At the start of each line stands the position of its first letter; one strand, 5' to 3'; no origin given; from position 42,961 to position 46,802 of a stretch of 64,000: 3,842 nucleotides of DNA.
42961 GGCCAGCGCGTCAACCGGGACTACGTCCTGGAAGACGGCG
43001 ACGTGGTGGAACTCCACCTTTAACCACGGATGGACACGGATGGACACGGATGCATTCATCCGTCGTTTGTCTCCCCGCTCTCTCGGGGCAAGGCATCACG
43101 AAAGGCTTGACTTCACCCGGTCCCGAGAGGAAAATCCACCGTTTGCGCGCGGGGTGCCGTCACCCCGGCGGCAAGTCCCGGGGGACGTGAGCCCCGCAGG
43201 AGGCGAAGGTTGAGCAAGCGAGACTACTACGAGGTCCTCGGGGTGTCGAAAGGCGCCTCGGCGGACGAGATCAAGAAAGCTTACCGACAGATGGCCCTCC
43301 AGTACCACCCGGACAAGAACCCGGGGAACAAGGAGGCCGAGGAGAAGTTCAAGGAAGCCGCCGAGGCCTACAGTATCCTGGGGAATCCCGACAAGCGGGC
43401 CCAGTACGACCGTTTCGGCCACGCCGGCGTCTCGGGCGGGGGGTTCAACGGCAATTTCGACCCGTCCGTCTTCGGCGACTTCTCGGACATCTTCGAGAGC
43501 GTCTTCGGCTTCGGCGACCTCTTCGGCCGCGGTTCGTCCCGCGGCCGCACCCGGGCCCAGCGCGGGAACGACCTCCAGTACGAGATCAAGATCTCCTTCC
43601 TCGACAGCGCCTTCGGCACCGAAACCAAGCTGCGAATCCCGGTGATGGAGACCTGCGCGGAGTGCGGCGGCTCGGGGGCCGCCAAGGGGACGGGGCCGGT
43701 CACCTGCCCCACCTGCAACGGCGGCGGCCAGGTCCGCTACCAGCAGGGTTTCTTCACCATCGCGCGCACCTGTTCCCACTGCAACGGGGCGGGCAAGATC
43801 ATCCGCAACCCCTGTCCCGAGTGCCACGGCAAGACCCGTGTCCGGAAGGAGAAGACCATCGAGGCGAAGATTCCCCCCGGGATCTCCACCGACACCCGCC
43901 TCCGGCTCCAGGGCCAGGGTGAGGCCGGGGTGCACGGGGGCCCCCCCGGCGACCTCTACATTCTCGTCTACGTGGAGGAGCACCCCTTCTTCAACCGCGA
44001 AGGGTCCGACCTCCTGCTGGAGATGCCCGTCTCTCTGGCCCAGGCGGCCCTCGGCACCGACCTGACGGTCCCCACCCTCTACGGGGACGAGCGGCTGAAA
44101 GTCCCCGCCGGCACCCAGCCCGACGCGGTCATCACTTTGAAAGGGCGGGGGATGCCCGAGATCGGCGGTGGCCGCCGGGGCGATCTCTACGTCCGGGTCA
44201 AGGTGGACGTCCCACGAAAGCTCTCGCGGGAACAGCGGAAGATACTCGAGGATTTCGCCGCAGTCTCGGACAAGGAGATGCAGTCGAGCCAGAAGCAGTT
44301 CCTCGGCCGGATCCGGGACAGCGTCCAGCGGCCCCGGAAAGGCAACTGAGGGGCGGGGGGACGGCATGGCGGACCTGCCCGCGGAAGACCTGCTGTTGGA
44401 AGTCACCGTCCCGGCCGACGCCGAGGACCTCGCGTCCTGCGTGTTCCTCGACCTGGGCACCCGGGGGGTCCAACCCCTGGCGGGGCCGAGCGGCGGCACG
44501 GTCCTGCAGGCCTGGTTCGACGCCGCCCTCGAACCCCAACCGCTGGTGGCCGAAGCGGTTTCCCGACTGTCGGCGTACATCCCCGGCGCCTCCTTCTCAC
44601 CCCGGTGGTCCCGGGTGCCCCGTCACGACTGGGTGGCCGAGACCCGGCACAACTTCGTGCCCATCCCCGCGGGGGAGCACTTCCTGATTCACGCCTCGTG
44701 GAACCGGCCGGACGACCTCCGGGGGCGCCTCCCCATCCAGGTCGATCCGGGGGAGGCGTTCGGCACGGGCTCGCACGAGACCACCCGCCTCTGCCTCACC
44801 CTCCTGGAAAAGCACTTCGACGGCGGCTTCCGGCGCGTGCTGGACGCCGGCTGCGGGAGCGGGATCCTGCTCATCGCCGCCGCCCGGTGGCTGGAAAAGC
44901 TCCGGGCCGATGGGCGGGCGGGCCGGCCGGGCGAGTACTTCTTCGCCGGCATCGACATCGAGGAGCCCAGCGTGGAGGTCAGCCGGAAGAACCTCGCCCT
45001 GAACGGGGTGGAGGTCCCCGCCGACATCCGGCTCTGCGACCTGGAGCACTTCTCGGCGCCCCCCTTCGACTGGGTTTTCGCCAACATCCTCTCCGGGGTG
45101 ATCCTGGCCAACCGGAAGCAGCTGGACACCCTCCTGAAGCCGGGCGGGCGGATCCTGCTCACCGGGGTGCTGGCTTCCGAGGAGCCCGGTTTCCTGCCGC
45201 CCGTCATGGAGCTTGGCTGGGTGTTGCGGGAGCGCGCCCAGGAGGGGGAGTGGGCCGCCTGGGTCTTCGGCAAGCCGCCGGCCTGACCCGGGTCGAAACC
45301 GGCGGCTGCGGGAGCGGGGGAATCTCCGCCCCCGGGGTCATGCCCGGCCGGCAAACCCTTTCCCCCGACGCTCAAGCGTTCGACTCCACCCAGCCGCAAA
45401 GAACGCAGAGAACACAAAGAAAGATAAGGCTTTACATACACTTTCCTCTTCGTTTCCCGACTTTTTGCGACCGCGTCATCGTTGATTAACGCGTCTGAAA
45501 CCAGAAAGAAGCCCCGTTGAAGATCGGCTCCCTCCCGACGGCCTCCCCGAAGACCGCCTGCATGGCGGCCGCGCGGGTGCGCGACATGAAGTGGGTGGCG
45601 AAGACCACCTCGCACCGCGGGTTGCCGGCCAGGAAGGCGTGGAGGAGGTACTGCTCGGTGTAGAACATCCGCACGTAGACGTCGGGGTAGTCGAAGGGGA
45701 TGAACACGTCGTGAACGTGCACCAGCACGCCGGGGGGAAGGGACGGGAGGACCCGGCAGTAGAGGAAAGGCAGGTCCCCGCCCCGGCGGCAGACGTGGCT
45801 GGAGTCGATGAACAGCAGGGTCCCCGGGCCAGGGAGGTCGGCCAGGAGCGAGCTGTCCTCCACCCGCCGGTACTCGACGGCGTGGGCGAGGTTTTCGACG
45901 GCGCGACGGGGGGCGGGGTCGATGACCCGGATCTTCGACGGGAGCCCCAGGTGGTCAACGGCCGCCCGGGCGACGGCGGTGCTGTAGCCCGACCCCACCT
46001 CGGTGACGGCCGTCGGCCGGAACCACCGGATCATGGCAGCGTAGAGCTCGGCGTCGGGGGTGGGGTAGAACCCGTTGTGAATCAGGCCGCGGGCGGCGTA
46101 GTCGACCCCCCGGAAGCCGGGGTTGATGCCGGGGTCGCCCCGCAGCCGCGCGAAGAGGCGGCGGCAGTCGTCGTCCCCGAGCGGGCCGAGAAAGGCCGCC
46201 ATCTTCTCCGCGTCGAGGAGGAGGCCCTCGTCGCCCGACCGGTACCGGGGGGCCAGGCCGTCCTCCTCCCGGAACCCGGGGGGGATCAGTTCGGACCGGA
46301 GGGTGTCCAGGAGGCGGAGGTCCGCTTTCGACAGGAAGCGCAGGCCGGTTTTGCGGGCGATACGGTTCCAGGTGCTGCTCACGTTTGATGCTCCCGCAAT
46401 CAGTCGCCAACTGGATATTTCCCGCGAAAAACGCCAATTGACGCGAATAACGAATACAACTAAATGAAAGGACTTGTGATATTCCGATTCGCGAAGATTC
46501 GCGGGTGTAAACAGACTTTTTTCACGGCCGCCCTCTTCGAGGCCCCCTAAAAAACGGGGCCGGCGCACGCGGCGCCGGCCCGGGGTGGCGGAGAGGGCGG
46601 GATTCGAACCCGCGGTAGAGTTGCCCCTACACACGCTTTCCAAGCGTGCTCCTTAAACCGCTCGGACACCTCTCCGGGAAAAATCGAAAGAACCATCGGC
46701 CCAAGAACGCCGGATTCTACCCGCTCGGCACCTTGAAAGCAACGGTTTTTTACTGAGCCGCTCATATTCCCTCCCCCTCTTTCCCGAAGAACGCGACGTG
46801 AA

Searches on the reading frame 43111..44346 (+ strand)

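Call 20: search_protein_families(library=pfam, proteins=[window:43111-44346:+])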
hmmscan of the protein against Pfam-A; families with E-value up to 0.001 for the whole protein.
window:43111-44346:+ (412 aa): 4 families
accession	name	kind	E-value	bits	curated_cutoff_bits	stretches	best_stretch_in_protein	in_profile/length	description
PF01556.23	DnaJ_C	-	1.8e-50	171.3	26.6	1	155-368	1-152/152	DnaJ C terminal domain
PF00226.36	DnaJ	-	2.4e-29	101.6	27.8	1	38-100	1-63/63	DnaJ domain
PF00684.25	DnaJ_CXXCXGXG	-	1.6e-15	57.5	32.7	1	182-241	1-64/65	DnaJ central domain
PF15777.11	Anti-TRAP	-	1.1e-05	25.8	32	0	219-242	11-40/59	Tryptophan RNA-binding attenuator protein inhibitory protein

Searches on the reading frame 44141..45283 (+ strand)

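Call 20: search_protein_families(library=pfam, proteins=[window:44141-45283:+])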
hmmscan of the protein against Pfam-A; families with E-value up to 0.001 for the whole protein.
window:44141-45283:+ (381 aa): 8 families
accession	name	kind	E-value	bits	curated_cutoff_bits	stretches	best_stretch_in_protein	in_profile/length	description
PF06325.19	PrmA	-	8.6e-46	157.2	22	1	122-376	58-293/296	Ribosomal protein L11 methyltransferase (PrmA)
PF13847.12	Methyltransf_31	-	4.9e-10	39.7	27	1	232-341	6-110/145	Methyltransferase domain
PF13649.12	Methyltransf_25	-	1.8e-06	29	27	1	233-336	1-97/97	Methyltransferase domain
PF13489.12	Methyltransf_23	-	0.00029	21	27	0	220-346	15-122/164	Methyltransferase domain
PF05175.20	MTS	-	0.00032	20.8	23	0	214-315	19-105/170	Methyltransferase small domain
PF02384.22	N6_Mtase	-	0.0005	19.9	20.4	1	231-315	48-132/311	N-6 DNA Methylase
PF08242.18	Methyltransf_12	-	0.00062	20.9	30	0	234-338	1-98/98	Methyltransferase domain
PF08241.18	Methyltransf_11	-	0.00072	20.6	21.2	0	234-339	1-94/95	Methyltransferase domain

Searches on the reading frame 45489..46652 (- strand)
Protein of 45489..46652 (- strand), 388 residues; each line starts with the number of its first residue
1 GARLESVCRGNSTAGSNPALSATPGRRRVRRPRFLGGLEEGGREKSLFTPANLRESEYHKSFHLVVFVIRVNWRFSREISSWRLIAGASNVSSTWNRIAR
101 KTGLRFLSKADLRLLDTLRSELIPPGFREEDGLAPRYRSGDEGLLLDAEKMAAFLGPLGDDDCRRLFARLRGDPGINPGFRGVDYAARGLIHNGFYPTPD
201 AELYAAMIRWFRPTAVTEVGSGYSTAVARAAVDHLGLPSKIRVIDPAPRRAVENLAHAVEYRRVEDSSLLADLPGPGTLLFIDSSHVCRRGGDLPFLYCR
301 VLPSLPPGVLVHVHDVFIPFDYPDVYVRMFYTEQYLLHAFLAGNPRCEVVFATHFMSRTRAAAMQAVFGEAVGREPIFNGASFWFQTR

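Call 20: search_protein_families(library=pfam, proteins=[window:45489-46652:-])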
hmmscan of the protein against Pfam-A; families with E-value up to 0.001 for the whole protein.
window:45489-46652:- (388 aa): 1 family
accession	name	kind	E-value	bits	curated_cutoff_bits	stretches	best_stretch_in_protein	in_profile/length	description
PF13578.12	Methyltransf_24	-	1.1e-07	33.1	26.3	1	218-316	2-105/105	Methyltransferase domain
